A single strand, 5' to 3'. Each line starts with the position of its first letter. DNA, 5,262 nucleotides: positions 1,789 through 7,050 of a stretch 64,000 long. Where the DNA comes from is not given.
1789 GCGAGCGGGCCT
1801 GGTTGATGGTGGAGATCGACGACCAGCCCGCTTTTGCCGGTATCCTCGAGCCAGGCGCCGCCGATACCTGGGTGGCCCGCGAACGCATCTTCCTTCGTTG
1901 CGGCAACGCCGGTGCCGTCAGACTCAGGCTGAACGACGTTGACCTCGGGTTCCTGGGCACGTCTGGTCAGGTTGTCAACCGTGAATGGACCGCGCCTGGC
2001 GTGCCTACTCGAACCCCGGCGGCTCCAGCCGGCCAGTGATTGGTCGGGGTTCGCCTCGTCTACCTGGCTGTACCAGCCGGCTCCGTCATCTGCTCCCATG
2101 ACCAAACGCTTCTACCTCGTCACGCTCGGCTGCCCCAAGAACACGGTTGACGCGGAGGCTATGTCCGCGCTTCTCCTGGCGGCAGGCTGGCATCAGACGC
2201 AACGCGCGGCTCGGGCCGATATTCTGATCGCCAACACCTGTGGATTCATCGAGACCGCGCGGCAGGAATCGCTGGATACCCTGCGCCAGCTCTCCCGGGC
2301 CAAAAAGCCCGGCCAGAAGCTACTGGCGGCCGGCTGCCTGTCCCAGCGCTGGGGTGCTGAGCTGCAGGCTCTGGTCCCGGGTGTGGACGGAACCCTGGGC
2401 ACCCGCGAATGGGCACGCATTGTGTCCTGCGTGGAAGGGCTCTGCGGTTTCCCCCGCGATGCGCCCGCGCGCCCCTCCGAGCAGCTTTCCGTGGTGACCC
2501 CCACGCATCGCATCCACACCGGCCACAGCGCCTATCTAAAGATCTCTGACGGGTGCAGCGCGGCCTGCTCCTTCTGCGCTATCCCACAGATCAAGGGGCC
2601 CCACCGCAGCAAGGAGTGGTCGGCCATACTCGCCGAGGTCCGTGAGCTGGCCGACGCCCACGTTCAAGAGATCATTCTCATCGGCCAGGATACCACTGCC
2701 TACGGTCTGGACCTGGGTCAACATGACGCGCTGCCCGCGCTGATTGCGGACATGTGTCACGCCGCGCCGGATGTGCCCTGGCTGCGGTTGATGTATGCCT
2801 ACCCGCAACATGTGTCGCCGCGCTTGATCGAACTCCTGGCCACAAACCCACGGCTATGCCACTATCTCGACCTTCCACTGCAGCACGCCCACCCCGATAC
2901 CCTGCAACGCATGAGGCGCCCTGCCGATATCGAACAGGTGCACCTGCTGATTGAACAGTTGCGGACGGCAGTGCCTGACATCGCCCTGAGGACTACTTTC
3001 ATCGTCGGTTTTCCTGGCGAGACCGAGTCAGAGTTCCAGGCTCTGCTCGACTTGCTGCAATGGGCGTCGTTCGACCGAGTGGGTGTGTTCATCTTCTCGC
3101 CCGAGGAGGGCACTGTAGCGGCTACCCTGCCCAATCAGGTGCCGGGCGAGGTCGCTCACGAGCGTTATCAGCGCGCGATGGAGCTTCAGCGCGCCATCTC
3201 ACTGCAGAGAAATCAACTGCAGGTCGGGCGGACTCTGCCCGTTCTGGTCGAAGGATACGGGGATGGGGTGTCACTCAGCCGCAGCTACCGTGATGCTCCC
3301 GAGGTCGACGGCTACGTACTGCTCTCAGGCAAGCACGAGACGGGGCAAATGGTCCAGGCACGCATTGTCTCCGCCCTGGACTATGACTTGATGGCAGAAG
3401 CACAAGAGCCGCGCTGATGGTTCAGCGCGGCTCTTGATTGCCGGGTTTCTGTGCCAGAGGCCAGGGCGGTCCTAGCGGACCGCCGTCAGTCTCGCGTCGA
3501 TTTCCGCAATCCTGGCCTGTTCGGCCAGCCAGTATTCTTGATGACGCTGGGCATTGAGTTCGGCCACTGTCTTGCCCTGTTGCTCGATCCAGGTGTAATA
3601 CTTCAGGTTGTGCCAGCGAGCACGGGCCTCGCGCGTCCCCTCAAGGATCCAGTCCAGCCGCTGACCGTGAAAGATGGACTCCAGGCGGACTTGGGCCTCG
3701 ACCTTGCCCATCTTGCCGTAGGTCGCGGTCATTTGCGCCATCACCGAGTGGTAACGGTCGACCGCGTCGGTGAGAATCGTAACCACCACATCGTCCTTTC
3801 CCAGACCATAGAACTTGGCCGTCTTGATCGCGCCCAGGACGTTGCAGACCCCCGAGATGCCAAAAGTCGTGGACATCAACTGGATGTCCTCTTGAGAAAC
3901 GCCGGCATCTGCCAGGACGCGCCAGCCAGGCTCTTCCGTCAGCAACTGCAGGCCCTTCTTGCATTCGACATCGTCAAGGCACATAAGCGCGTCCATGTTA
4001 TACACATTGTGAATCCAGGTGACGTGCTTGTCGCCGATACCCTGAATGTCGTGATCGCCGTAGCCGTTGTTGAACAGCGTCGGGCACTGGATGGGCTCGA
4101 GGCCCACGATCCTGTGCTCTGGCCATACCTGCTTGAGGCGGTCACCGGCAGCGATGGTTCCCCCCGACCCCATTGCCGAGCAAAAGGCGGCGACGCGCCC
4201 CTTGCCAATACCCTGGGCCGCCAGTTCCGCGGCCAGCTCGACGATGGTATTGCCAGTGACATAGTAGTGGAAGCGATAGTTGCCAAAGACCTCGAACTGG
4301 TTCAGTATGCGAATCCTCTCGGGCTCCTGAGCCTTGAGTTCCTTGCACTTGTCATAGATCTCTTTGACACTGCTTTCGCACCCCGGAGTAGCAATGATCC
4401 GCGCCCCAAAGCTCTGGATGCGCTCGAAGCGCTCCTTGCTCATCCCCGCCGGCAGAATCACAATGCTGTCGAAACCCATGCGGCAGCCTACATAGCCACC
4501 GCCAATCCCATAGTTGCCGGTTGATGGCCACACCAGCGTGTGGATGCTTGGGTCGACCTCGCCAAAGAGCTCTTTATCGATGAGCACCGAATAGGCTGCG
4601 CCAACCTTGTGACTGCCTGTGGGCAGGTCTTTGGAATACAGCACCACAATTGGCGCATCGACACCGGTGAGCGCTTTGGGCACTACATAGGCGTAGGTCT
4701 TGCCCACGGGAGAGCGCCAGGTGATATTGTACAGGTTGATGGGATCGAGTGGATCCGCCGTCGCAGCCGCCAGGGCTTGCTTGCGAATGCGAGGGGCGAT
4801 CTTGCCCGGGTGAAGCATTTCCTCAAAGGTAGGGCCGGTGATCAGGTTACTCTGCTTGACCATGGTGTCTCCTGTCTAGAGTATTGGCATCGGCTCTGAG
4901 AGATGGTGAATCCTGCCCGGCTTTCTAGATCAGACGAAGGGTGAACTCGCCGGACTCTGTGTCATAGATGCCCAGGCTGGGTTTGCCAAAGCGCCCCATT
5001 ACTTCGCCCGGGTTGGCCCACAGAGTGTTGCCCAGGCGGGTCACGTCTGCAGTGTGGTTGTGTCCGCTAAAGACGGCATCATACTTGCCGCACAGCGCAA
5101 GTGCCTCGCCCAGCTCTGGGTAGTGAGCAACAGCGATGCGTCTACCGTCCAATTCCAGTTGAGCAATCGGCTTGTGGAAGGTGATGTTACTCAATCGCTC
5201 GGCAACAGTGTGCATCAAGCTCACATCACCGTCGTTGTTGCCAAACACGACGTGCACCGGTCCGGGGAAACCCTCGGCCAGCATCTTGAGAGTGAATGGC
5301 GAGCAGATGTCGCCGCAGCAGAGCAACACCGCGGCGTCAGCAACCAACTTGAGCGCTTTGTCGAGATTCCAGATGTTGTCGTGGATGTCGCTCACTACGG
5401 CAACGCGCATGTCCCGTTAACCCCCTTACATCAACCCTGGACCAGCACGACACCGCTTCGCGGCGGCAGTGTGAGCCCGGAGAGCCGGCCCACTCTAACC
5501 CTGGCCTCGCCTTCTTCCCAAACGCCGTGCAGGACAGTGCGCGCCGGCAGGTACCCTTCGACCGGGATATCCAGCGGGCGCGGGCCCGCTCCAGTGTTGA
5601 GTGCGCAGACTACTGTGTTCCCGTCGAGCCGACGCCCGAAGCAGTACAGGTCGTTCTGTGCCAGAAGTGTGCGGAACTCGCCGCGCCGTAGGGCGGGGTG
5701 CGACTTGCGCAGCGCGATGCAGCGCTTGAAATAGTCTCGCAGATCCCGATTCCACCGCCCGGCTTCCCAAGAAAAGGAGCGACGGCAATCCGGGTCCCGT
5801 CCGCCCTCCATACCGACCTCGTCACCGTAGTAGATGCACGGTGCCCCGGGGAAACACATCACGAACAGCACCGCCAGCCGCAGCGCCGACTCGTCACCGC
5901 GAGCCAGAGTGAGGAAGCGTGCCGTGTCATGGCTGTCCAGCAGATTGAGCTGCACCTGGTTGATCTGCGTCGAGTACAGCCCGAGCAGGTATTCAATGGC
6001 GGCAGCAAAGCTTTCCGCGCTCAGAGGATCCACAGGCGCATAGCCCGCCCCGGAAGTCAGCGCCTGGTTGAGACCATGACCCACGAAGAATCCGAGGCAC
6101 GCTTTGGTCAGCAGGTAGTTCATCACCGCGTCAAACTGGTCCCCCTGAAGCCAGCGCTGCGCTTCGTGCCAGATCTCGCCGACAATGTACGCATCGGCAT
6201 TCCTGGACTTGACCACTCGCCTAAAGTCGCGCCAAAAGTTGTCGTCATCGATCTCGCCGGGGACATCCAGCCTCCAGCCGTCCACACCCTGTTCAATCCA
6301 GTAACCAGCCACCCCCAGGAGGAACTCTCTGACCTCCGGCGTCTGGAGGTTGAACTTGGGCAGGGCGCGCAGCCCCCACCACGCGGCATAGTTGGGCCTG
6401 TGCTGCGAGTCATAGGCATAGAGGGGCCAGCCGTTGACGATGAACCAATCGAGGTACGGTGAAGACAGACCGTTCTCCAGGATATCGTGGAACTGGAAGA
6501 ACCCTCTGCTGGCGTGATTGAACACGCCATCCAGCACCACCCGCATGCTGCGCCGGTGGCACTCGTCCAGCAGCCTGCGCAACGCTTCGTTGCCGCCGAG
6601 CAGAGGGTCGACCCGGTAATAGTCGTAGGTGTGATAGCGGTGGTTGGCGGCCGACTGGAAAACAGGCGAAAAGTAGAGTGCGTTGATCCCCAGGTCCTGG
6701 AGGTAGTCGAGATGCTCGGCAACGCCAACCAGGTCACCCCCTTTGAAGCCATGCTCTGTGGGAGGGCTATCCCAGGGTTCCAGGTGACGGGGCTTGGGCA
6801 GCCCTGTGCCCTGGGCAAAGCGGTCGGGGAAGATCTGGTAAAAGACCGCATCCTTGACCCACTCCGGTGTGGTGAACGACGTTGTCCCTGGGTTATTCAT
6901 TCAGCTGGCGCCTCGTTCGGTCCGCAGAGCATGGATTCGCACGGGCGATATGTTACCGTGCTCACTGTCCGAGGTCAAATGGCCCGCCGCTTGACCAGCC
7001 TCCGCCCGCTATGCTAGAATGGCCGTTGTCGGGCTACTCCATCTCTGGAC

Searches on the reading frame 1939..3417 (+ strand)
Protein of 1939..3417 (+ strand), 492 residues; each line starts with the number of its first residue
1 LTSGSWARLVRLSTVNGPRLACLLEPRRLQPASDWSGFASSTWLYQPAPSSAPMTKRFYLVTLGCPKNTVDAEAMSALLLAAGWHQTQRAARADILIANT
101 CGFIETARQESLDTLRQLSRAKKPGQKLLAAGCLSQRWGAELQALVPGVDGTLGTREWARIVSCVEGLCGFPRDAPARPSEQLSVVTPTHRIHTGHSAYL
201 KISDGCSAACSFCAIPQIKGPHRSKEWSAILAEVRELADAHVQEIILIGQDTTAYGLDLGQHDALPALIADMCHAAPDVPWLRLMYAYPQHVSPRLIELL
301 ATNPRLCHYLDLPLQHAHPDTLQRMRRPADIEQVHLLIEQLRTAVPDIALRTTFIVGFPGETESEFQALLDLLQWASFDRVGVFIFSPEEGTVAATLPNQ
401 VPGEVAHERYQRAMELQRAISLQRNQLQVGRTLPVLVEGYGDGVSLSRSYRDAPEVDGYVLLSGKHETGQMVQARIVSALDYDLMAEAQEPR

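Call 39: search_protein_families(library=pfam, proteins=[window:1939-3417:+], max_evalue=0.001)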
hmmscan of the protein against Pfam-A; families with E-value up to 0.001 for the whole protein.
window:1939-3417:+ (492 aa): 3 families
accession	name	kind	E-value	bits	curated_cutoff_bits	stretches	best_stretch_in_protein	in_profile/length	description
PF00919.26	UPF0004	-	2.5e-24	85.6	27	1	57-154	1-98/98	Uncharacterized protein family UPF0004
PF04055.27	Radical_SAM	-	3.3e-21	76.6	29.5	1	201-373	2-166/166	Radical SAM superfamily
PF18693.7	TRAM_2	-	2.9e-17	63.1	27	1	429-488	1-62/63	TRAM domain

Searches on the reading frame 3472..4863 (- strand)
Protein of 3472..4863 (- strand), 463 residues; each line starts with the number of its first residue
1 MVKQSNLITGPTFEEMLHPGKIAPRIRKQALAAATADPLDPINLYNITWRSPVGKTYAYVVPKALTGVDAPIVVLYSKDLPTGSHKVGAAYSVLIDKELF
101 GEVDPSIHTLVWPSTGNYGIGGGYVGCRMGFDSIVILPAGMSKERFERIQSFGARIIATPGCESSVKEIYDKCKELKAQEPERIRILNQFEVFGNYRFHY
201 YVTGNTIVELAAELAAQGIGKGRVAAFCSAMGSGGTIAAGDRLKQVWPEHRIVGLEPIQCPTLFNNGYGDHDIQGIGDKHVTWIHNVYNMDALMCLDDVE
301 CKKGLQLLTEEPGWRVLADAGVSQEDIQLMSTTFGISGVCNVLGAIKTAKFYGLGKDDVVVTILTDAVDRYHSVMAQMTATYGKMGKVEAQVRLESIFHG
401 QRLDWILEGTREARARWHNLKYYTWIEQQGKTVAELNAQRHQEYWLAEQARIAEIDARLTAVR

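Call 39: search_protein_families(library=pfam, proteins=[window:3472-4863:-], max_evalue=0.001)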
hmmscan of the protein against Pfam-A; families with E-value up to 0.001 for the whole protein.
window:3472-4863:- (463 aa): 1 family
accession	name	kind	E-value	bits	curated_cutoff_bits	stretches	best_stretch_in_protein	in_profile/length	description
PF00291.31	PALP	-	4.8e-23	82.4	35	1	81-365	33-294/295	Pyridoxal-phosphate dependent enzyme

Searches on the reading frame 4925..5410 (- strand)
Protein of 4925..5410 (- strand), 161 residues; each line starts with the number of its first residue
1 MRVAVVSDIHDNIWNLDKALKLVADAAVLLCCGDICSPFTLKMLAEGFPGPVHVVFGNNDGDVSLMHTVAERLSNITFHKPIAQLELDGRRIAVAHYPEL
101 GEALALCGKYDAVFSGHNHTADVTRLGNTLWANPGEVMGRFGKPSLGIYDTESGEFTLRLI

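Call 39: search_protein_families(library=pfam, proteins=[window:4925-5410:-], max_evalue=0.001)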
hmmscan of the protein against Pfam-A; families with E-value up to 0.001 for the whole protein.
window:4925-5410:- (161 aa): 2 families
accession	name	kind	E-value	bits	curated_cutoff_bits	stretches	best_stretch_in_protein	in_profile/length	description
PF12850.12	Metallophos_2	-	1.1e-29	103.8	27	1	1-153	1-153/154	Calcineurin-like phosphoesterase superfamily domain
PF00149.33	Metallophos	-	7.2e-10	40.1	21.5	1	1-73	1-72/191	Calcineurin-like phosphoesterase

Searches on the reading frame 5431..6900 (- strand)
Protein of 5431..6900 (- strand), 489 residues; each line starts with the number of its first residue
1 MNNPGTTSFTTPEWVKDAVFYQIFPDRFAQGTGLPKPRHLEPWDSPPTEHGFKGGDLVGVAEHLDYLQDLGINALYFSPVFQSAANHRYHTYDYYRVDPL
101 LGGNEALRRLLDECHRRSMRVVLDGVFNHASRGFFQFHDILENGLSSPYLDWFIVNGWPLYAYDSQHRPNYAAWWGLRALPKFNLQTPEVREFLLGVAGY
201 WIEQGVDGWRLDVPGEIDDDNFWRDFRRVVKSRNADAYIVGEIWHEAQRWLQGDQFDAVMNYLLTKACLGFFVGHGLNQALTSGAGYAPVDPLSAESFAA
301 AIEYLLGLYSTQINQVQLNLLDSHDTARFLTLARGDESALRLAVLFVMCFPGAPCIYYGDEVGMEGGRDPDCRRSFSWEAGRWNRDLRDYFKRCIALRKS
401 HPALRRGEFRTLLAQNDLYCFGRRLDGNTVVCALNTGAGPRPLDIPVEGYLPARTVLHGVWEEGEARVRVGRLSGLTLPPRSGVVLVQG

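Call 39: search_protein_families(library=pfam, proteins=[window:5431-6900:-], max_evalue=0.001)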
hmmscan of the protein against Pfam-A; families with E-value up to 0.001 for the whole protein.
window:5431-6900:- (489 aa): 4 families
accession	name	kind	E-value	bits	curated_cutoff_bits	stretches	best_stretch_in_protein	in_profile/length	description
PF00128.31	Alpha-amylase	-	1.5e-67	229.2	22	1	22-384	1-369/446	Alpha amylase, catalytic domain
PF22460.2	Neopullulanase-like_C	-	2.3e-06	28.3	27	1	409-482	1-74/79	Neopullulanase-like, C-terminal domain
PF11941.14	DUF3459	-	6.3e-06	26.9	22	1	393-485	4-89/90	Domain of unknown function (DUF3459)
PF16657.11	Malt_amylase_C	-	0.00075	20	27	0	407-481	1-71/75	Maltogenic Amylase, C-terminal domain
